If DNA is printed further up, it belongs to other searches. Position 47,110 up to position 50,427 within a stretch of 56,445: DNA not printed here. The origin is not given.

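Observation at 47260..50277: Covalently duplicated PilB/GspE secretion ATPase (two intact ATPase modules in one 1005-aa chain)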

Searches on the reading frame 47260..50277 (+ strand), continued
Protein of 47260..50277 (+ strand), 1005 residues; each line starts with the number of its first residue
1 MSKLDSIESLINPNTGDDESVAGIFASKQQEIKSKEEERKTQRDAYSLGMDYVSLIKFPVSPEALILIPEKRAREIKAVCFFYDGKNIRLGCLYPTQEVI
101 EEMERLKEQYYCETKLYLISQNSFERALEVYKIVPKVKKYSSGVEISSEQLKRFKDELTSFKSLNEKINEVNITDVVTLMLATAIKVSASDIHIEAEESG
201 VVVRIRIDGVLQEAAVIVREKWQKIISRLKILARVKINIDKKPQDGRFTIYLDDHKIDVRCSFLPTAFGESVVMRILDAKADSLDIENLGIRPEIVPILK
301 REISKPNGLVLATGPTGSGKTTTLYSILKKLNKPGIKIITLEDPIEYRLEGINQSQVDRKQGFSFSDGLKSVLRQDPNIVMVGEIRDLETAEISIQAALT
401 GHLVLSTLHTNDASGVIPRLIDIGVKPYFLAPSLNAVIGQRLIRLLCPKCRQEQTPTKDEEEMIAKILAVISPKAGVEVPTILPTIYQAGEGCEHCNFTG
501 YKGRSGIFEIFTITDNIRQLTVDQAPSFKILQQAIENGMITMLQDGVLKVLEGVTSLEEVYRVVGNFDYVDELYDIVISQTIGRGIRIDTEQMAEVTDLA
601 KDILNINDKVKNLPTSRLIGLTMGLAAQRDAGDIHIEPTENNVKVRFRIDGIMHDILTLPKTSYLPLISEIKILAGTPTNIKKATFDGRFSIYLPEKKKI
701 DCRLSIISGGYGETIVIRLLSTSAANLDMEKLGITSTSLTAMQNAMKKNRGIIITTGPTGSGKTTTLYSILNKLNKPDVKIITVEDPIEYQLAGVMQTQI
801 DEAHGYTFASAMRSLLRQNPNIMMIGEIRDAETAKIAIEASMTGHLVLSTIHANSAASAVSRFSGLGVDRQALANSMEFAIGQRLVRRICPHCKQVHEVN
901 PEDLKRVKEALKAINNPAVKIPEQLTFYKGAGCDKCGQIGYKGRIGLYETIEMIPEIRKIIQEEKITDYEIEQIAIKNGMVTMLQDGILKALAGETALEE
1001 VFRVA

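Call 16: find_encoding_contigs(protein=P0017, flank=10000, max_places=2)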
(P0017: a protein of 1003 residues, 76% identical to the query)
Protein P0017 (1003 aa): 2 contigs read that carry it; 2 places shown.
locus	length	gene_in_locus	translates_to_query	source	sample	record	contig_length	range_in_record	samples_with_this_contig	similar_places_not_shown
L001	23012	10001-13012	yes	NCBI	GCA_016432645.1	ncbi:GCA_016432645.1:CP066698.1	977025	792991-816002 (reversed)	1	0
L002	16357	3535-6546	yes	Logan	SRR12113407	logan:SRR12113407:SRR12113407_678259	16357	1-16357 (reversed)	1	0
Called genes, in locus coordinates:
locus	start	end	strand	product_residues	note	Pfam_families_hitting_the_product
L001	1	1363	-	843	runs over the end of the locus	PF00521:DNA_topoisoIV, PF03989:DNA_gyraseA_C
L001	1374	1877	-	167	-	-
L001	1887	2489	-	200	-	PF00334:NDK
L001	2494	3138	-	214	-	PF13483:Lactamase_B_3, PF12706:Lactamase_B_2 (weak)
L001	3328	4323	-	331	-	-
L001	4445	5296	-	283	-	PF00753:Lactamase_B, PF23023:Anti-Pycsar_Apyc1 (weak), PF12706:Lactamase_B_2 (weak)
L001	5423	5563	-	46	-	-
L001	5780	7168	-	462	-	PF00587:tRNA-synt_2b, PF03129:HGTP_anticodon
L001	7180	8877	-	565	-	PF03485:Arg_tRNA_synt_N, PF00750:tRNA-synt_1d, PF05746:DALR_1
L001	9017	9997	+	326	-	-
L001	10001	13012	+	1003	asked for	PF05157:MshEN (weak), PF25199:nSTAND_NTPase5 (faint), PF00437:T2SSE, PF16796:Microtub_bd (faint), PF00004:AAA (faint), PF00005:ABC_tran (faint), PF01637:ATPase_2 (faint), PF00437:T2SSE, +10 more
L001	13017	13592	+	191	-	PF01997:Translin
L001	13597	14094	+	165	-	PF00149:Metallophos, PF12850:Metallophos_2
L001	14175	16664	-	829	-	PF00005:ABC_tran (faint), PF02463:SMC_N (faint), PF03193:RsgA_GTPase (faint), PF13191:AAA_16 (faint), PF13401:AAA_22 (faint), PF13476:AAA_23 (faint), PF13481:AAA_25 (faint), PF17755:UvrA_DNA-bind, +4 more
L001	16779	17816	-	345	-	PF13091:PLDc_2, PF00614:PLDc (weak), PF13091:PLDc_2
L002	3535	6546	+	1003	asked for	PF05157:MshEN (weak), PF25199:nSTAND_NTPase5 (faint), PF00437:T2SSE, PF16796:Microtub_bd (faint), PF00004:AAA (faint), PF00005:ABC_tran (faint), PF01637:ATPase_2 (faint), PF00437:T2SSE, +10 more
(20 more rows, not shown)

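Call 19: search_protein_families(library=ncbifam, proteins=[window:47260-50274:+], max_evalue=0.01)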
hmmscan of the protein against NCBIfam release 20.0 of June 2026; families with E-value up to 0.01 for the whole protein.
window:47260-50274:+ (1005 aa): 57 families (the best 25 are shown)
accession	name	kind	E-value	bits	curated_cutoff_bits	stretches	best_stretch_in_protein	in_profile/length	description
TIGR02533.1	type_II_gspE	equivalog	9.8e-275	911.6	630.25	2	100-563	34-485/486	type II secretion system ATPase GspE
TIGR02538.1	type_IV_pilB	equivalog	6.8e-269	893.2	675.65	2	45-564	51-562/564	type IV-A pilus assembly ATPase PilB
NF007755.0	PRK10436.1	equivalog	2.4e-237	788.1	617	2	148-566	60-461/465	type II secretion system protein GspE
NF053534.1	T4PilAsmATPsTfpB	equivalog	1.9e-227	756.3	850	2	113-564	141-582/584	type IV pilus assembly ATPase TfpB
NF041000.1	ATPase_ComGA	equivalog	2.8e-145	482.3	300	2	180-444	3-266/267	competence type IV pilus ATPase ComGA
TIGR01420.1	pilT_fam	subfamily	7.1e-100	334.6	319.1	2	180-444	5-269/343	PilT/PilU family type 4a pilus ATPase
TIGR02525.1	plasmid_TraJ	equivalog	6.5e-56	189.9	368.3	2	271-422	119-271/372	plasmid transfer ATPase TraJ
TIGR02524.1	dot_icm_DotB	equivalog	3.6e-44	151.4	463.3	2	713-865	103-258/358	Dot/Icm type IV secretion system ATPase DotB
NF058587.1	archaellum_moto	equivalog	5.3e-38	131.1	550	2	726-896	251-427/527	archaellum flagellar ATPase motor FlaI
TIGR02782.1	TrbB_P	equivalog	1.2e-29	103.5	304.55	2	730-866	117-255/303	P-type conjugative transfer ATPase TrbB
TIGR02788.1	VirB11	equivalog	4.5e-28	98.2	249.95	2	721-889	116-287/308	P-type DNA transfer ATPase VirB11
TIGR03819.1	heli_sec_ATPase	hypoth_equivalog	1.2e-27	97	373.15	2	694-897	122-336/340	TadA family conjugal transfer-associated ATPase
NF010469.0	PRK13894.1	subfamily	2e-25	89.8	508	2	734-883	134-284/320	conjugal transfer ATPase TrbB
NF010407.0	PRK13833.1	subfamily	3.9e-25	89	499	2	734-869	129-265/323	conjugal transfer protein TrbB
NF053672.1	bindosome_BasE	exception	4.3e-22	78.5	1000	2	309-422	272-390/512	bindosome assembly system ATPase subunit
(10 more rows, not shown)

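Call 23: search_solved_structures(query=window:47260-50274:+, max_evalue=1e-20)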
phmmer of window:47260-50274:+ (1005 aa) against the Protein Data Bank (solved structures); distinct sequences matched with E-value up to 1e-20: 20.
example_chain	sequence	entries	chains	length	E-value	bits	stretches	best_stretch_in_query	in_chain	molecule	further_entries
3jc8_Ba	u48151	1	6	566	1.6e-101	344.2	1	36-561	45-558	Type IV-A pilus assembly ATPase PilB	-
4pht_A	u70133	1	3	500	9.7e-101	341.6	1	147-564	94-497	General secretory pathway protein E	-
5tsg_B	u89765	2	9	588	1.3e-100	341.2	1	49-564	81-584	Type IV pilus biogenesis ATPase PilB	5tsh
6olj_C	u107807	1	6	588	1.5e-100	341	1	49-564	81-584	Type IV pilus biogenesis ATPase PilB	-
1p9r_A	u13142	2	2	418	2.8e-99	336.8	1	151-562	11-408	General secretion pathway protein E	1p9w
4ksr_A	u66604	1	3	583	3.5e-99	336.5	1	156-564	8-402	Type II secretion system protein E, Hemolysin-coregulated protein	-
4kss_A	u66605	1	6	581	4.2e-99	336.2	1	156-564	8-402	Type II secretion system protein E, hemolysin-coregulated protein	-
5zfr_A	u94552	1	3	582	9.2e-99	335.1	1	49-564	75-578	Type IV pilus biogenesis ATPase PilB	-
6f8l_G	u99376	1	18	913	8.8e-95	321.9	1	39-561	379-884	Type IV pilus assembly protein PilF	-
5oiu_A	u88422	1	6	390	1.9e-90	307.6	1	180-561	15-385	Type IV pilus assembly protein PilF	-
5it5_F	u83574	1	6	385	2.2e-90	307.3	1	182-561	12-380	ATP binding motif-containing protein PilF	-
6ejf_A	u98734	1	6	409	2.3e-90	307.3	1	181-561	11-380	Type IV pilus assembly protein PilF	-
5fl3_A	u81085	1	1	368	2.4e-35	125.2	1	179-443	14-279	PILI RETRACTION PROTEIN PILT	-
3jvu_A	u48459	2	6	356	4.4e-34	121.1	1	177-444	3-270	Twitching mobility protein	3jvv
5zfq_A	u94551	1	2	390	6.4e-33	117.2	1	287-436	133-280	Twitching motility pilus retraction protein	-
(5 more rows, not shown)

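Call 25: search_protein_representatives(protein=window:47260-50274:+)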
Query: 1005 residues. Proteins with E-value up to 0.001 (for the whole library): 57780; up to 1e-10: 36732; up to 1e-30: 16034. The best 150 are listed.
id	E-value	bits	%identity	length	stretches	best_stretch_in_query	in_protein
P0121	0.0e+00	1381.0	63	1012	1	16-1004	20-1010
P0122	0.0e+00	1058.8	44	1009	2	33-905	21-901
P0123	2.9e-278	942.4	46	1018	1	27-1004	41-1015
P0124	4.8e-276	935.1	42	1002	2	27-900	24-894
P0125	1.9e-249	847.0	45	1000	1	29-1004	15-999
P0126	6.6e-249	845.2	43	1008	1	36-1004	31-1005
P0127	1.3e-239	814.5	43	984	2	29-900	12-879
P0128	3.9e-234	796.4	42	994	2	26-566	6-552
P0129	6.0e-228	775.9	41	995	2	28-664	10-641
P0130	8.5e-225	765.4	42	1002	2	31-588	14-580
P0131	5.8e-220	749.4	42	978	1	31-952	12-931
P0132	2.3e-215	734.2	40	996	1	30-1004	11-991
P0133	2.7e-211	720.8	39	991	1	32-1004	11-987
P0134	1.3e-166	572.9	39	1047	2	169-567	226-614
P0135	1.9e-165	569.1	47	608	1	400-1004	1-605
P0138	5.4e-157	541.1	63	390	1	619-1005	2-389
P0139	4.7e-154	531.3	47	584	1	18-564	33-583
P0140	2.7e-151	522.2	48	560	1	30-563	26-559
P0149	2.5e-134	466.1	45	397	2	730-1003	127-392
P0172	2.0e-125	436.6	42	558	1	31-566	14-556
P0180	6.8e-124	431.5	34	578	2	611-1003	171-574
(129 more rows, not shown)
